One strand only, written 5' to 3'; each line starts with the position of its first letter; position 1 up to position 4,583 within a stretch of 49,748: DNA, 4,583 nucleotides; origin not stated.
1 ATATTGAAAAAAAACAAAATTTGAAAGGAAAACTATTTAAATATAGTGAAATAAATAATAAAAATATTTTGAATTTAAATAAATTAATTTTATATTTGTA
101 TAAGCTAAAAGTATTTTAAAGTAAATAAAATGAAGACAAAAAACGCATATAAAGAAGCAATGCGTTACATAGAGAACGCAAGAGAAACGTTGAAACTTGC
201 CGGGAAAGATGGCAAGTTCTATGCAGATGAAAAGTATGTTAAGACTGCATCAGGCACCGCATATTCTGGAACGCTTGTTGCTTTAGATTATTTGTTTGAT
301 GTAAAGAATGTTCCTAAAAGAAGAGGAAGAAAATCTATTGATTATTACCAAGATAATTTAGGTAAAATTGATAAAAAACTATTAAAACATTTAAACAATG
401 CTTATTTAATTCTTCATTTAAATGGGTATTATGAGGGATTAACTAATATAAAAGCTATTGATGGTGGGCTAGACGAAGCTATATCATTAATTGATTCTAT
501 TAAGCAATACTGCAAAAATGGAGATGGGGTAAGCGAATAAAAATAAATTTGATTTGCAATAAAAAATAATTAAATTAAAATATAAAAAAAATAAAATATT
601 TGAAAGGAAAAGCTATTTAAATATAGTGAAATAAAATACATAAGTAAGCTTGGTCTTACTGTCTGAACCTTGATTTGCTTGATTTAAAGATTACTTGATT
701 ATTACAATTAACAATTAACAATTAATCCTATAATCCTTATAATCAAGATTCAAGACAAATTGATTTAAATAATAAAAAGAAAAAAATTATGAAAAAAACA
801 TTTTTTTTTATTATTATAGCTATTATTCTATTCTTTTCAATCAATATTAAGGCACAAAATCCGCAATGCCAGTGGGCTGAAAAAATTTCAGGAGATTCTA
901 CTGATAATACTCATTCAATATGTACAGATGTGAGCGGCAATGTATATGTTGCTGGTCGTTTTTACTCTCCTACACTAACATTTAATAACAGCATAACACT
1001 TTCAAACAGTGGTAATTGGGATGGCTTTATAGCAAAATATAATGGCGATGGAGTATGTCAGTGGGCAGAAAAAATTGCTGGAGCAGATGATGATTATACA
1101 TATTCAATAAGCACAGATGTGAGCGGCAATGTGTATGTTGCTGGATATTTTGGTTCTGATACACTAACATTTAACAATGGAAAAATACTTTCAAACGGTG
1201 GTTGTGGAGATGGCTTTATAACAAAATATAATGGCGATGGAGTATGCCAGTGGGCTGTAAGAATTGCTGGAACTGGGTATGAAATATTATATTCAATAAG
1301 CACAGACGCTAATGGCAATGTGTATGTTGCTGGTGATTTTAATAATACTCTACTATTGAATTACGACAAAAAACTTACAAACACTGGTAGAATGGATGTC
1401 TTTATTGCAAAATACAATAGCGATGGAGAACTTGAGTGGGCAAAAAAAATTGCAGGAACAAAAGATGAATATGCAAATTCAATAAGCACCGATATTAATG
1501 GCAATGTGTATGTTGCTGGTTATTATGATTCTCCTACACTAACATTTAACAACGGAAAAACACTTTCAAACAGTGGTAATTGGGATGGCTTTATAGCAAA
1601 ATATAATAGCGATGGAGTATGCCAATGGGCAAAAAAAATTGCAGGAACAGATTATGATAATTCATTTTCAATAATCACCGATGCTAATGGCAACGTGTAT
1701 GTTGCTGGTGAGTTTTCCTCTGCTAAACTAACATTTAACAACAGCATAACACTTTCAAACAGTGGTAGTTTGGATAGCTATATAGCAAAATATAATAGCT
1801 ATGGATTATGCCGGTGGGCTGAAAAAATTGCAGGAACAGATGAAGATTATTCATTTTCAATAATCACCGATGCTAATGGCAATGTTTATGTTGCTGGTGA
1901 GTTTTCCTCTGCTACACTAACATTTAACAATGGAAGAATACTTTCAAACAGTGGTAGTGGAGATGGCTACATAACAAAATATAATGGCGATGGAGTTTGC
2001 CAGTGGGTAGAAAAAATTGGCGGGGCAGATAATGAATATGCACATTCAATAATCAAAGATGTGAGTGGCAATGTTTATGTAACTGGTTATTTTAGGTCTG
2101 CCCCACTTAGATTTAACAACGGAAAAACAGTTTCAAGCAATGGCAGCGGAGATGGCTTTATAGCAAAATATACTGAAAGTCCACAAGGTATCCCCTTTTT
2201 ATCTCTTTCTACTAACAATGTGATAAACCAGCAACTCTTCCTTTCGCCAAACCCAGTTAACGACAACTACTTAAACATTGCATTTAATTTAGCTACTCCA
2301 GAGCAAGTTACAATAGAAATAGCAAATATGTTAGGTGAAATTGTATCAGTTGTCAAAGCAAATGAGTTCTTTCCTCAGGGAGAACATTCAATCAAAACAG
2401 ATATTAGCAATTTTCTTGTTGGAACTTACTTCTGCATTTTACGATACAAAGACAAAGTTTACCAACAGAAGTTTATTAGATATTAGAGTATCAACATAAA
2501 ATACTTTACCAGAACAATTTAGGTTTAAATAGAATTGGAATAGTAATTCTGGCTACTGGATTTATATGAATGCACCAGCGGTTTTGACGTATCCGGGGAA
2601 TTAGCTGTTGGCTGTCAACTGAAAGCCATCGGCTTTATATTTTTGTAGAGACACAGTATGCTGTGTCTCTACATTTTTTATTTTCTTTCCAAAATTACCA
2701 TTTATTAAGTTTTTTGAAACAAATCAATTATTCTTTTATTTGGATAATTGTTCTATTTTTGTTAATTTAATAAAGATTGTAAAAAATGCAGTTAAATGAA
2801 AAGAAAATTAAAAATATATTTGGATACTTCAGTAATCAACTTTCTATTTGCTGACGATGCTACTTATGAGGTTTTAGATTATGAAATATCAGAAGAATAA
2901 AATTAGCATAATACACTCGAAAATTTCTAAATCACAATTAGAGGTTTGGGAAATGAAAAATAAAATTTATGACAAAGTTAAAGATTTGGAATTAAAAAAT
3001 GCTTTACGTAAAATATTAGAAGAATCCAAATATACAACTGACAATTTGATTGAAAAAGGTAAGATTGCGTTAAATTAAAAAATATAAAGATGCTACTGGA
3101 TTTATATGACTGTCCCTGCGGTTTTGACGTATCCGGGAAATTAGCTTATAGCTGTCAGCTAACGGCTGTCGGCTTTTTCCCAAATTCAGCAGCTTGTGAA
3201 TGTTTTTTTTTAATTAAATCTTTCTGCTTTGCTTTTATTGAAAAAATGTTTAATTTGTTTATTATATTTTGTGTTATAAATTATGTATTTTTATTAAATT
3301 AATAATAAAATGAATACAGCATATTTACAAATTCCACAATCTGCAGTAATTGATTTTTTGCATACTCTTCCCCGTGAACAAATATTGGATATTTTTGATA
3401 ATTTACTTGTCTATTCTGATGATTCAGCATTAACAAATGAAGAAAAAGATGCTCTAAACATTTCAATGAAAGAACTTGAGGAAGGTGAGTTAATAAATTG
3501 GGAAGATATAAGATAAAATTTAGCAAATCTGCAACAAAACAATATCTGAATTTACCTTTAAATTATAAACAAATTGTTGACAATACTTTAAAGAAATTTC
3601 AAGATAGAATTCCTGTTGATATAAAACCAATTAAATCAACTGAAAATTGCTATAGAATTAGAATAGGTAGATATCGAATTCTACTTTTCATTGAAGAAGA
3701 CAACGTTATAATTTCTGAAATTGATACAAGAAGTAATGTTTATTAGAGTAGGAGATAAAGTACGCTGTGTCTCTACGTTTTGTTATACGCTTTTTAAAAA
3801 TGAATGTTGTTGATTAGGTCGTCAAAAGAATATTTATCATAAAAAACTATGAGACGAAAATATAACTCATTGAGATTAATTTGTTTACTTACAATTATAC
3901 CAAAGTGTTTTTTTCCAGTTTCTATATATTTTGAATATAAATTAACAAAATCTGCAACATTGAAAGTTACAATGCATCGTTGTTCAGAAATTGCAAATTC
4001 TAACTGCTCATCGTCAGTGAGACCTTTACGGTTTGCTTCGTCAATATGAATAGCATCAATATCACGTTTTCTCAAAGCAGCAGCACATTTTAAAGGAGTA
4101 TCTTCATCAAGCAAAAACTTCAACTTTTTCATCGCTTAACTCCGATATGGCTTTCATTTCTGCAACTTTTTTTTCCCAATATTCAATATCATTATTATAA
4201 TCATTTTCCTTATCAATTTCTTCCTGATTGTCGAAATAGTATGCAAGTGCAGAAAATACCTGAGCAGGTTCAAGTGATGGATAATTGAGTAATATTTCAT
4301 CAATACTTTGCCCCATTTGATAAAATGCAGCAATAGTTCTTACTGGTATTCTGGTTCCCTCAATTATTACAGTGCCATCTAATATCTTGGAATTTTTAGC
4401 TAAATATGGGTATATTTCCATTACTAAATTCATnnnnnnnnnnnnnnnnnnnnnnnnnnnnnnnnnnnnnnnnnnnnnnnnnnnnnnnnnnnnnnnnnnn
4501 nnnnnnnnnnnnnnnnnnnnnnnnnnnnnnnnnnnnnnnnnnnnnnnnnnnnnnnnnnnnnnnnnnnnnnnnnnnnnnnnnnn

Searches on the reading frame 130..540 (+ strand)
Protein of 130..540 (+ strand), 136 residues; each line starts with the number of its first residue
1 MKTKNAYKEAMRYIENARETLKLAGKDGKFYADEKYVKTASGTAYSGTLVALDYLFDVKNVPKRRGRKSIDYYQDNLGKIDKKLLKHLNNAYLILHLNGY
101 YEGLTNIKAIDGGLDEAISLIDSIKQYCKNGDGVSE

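Call 21: search_protein_families(library=pfam, proteins=[window:130-540:+], max_evalue=0.001)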
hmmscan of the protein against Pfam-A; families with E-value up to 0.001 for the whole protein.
window:130-540:+ (136 aa): 1 family
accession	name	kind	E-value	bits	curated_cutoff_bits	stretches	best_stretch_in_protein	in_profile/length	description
PF18498.6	DUF5618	-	1.9e-35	122.1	33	1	6-125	2-120/121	Domain of unknown function (DUF5618)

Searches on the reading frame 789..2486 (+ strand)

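Call 21: search_protein_families(library=pfam, proteins=[window:789-2486:+], max_evalue=0.001)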
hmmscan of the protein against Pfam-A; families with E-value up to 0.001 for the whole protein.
window:789-2486:+ (565 aa): 5 families
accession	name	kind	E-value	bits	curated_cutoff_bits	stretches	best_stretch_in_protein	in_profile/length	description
PF06739.17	SBBP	-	1.4e-28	99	20.5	3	222-245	9-31/38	Beta-propeller repeat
PF18962.6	Por_Secre_tail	-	1.3e-08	35.5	27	1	487-563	3-74/75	Secretion system C-terminal sorting domain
PF17164.10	DUF5122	-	1.4e-08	35.3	27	0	256-276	10-30/36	Domain of unknown function (DUF5122) beta-propeller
PF07494.17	Reg_prop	-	1.2e-07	31.5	20.4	0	354-370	6-22/24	Two component regulator propeller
PF25293.1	Beta-prop_EMC1_N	-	0.00013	22.2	34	0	203-250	129-176/219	EMC1 N-terminal beta-propeller domain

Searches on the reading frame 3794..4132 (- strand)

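Call 21: search_protein_families(library=pfam, proteins=[window:3794-4132:-], max_evalue=0.001)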
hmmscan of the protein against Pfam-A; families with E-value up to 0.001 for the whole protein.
window:3794-4132:- (112 aa): 1 family
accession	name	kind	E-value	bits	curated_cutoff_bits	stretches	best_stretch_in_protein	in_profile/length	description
PF18480.7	DUF5615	-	4.3e-18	65.6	23.8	1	5-88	2-80/110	Domain of unknown function (DUF5615)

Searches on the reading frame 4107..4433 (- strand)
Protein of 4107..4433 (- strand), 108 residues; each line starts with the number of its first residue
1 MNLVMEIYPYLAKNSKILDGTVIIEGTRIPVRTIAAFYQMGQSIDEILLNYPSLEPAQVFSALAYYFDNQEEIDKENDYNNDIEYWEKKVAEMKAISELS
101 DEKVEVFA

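Call 21: search_protein_families(library=pfam, proteins=[window:4107-4433:-], max_evalue=0.001)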
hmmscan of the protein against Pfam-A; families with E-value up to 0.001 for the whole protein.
window:4107-4433:- (108 aa): 1 family
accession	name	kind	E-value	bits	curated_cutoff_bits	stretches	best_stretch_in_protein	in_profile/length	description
PF04255.20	DUF433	-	9e-19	67.5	23.6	1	13-66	3-56/56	Protein of unknown function (DUF433)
